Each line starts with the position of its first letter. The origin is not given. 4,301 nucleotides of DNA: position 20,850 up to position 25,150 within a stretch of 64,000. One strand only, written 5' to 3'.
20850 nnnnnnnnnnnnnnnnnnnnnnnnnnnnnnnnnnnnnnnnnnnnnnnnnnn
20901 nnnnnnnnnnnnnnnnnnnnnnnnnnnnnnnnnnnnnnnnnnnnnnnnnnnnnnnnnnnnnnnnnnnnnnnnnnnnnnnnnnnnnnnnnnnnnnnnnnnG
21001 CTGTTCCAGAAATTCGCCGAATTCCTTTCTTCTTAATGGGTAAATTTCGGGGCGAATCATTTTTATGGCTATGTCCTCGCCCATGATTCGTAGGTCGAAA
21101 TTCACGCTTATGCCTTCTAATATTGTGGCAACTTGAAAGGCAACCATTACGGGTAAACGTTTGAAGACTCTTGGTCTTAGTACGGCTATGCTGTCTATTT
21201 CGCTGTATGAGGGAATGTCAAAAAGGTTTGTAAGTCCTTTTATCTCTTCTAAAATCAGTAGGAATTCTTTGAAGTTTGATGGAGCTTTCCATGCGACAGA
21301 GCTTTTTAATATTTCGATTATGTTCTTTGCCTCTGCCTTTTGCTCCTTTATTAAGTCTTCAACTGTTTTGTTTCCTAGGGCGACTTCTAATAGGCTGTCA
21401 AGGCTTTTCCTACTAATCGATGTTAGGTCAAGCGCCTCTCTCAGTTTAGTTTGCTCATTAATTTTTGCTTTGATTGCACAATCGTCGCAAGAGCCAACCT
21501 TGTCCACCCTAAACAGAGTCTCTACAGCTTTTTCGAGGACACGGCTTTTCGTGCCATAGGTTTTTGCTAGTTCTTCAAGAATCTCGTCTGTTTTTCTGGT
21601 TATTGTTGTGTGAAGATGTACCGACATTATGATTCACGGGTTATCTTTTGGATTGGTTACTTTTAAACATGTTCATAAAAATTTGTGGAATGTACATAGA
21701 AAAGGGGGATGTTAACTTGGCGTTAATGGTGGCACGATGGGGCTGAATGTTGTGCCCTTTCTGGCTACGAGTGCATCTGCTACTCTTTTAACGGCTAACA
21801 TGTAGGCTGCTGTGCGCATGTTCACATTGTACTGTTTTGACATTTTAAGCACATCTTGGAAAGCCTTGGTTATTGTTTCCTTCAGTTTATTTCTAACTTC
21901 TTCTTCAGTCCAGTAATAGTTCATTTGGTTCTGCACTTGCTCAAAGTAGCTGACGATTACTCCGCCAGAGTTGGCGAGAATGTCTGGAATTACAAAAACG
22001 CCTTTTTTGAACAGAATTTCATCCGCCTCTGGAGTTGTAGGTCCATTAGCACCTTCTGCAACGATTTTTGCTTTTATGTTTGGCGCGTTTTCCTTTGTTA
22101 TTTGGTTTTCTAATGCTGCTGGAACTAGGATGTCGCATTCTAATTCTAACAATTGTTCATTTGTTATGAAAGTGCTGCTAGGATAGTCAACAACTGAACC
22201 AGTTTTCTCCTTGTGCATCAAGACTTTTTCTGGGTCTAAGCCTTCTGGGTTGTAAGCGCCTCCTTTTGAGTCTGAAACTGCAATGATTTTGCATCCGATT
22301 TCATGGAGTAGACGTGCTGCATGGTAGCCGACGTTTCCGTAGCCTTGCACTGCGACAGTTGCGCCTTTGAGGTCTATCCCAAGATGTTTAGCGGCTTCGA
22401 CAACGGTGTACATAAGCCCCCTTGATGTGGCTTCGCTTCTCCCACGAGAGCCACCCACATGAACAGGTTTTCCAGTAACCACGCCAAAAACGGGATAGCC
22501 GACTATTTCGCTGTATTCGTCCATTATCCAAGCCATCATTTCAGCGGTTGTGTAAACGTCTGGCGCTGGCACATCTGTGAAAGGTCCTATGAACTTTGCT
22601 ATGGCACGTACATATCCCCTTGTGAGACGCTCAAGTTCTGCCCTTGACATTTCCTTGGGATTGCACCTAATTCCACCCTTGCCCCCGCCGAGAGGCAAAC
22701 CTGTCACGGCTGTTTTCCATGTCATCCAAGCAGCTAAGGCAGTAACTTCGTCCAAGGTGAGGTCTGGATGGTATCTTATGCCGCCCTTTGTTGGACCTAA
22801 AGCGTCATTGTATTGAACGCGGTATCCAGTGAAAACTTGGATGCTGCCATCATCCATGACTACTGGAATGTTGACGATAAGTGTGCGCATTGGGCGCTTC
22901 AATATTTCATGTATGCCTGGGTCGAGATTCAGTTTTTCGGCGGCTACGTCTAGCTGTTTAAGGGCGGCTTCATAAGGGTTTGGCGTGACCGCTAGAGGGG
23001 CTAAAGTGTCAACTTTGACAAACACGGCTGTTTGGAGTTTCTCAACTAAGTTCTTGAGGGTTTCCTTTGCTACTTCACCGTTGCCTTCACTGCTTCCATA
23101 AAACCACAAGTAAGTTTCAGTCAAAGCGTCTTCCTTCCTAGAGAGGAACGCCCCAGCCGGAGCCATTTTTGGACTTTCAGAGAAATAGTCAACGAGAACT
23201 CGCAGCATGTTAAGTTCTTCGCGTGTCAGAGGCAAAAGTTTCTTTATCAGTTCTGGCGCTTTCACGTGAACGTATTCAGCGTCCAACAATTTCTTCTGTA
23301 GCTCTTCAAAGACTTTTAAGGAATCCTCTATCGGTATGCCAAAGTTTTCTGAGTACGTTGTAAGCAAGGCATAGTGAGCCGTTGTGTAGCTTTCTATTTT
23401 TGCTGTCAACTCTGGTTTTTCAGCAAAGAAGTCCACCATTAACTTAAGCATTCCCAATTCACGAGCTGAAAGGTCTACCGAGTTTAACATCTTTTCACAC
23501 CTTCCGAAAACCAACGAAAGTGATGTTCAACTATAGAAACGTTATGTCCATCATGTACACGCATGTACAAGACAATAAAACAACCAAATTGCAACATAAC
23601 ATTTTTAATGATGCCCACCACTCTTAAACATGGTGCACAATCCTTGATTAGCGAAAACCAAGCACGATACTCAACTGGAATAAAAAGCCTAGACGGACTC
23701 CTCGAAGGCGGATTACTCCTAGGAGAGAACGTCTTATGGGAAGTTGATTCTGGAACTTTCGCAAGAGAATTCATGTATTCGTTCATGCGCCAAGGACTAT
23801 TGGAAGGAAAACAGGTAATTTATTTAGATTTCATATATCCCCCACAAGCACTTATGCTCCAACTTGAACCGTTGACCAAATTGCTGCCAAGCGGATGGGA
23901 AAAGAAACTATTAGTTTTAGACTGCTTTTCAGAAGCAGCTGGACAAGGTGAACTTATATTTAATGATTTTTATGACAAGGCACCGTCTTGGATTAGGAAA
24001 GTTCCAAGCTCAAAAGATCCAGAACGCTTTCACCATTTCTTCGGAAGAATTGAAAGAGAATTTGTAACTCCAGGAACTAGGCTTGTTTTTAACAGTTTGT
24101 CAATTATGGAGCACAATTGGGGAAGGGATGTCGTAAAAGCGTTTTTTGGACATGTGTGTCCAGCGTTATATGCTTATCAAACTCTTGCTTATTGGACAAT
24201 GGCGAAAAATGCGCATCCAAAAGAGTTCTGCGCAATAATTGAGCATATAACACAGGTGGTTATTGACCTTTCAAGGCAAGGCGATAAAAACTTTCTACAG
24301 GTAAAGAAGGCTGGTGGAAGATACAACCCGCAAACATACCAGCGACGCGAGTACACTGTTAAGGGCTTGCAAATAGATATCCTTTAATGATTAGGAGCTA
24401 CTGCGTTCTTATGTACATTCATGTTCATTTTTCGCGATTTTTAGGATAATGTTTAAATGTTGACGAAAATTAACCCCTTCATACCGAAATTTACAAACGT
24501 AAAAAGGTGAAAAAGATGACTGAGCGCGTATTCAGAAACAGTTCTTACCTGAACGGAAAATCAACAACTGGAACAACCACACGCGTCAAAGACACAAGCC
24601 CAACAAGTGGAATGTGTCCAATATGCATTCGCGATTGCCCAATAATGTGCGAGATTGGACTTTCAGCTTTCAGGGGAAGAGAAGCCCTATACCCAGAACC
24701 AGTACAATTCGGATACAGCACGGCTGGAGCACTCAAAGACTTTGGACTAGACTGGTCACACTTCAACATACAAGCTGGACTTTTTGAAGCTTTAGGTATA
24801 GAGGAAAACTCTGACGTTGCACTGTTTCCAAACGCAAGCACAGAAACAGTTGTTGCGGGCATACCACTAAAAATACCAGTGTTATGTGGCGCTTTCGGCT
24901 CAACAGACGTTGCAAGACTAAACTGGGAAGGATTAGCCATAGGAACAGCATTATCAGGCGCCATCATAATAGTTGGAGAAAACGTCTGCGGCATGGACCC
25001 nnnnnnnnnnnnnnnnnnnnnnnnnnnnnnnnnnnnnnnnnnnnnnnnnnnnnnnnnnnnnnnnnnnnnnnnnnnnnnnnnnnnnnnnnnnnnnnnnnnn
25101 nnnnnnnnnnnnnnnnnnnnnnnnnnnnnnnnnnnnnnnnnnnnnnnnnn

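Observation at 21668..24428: Phased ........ boxes in three neighbouring promoters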

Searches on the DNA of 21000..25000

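Call 76: search_rna_families(source=window, start=21000, end=25000, threshold=evalue, max_evalue=1)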
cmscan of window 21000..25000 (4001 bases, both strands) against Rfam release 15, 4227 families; matches with E-value up to 1: 0.
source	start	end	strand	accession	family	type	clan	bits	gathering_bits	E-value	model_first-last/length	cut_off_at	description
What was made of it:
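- On Known RNA families: Call 76: no match at E<=1 in 21000-25000.
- There are no Rfam matches (call 76).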

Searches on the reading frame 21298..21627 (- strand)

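Call 21: search_protein_families(library=pfam, proteins=[window:21298-21627:-], max_evalue=10)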
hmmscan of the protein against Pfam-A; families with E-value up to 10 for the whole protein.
seq(110 aa): 1 family
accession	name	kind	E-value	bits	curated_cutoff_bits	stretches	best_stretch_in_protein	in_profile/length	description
PF03564.21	DUF1759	-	0.012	16.1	25.4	1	14-91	57-134/148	Protein of unknown function (DUF1759)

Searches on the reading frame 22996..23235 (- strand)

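Call 53: search_protein_families(library=pfam, proteins=[window:22996-23235:-], max_evalue=10)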
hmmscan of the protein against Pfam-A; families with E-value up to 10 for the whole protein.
seq(80 aa): 2 families
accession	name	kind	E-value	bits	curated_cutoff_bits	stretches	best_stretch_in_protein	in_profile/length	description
PF16779.11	DMP12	-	0.049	14.1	27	1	41-73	57-89/115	DNA-mimic protein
PF20904.2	ExsD_M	-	0.079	13.5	27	1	49-79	30-60/66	Antiactivator protein ExsD helical hairpin domain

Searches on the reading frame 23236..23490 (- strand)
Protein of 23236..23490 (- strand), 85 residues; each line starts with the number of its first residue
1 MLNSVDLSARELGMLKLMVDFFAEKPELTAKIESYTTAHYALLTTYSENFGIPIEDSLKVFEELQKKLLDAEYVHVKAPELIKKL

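Call 53: search_protein_families(library=pfam, proteins=[window:23236-23490:-], max_evalue=10)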
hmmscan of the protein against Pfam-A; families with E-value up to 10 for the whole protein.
seq(85 aa): 1 family
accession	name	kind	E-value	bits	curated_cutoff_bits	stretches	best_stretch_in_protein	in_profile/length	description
PF19646.4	DUF6149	-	0.11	12.8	27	1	8-64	76-133/200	Family of unknown function (DUF6149)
